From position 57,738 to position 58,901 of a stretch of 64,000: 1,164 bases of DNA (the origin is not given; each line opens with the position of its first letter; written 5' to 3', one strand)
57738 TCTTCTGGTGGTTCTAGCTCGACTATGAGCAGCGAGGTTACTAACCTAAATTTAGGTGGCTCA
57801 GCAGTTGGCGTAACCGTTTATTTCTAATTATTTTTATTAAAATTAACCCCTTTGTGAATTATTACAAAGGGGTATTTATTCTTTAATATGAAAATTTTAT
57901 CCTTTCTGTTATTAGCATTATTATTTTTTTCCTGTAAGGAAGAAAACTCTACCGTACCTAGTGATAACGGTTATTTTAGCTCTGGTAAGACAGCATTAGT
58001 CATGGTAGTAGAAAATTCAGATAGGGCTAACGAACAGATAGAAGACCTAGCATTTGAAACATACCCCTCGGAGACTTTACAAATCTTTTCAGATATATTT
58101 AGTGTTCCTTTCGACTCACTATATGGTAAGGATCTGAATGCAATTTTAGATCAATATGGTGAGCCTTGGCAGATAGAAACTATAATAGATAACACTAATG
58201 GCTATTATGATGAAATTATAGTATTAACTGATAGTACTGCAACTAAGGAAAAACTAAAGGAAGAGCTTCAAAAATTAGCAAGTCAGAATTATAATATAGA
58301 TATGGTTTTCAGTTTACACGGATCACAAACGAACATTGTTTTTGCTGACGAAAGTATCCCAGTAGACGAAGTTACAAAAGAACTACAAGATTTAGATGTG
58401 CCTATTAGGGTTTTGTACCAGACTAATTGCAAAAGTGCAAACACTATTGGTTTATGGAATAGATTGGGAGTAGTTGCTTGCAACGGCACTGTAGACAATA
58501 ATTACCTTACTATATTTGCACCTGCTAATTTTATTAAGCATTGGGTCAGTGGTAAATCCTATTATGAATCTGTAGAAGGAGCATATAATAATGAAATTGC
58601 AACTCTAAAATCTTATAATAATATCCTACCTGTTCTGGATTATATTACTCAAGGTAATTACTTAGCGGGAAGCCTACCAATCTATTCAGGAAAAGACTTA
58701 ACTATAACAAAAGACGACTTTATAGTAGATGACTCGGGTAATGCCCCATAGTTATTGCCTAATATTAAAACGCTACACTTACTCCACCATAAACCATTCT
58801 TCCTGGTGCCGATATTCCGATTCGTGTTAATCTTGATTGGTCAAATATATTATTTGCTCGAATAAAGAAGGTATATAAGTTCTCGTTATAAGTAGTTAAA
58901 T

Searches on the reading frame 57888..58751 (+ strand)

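Call 4: search_protein_families(library=pfam, proteins=[window:57888-58751:+], max_evalue=0.1)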
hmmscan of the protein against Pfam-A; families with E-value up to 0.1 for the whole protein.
window:57888-58751:+ (287 aa): 2 families
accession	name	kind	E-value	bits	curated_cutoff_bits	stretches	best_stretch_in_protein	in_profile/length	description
PF10506.14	USHBP1_PDZ-bd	-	0.032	14.8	24.5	0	9-54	16-61/65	Harmonin-binding protein USHBP1, PDZ-binding domain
PF23404.1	FAZ1_C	-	0.074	13.6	27.6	0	118-134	16-32/35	FAZ1, C-terminal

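Call 5: search_protein_families(library=ncbifam, proteins=[window:57888-58751:+], max_evalue=0.1)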
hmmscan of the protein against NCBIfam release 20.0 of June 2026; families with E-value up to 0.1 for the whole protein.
window:57888-58751:+ (287 aa): 0 families
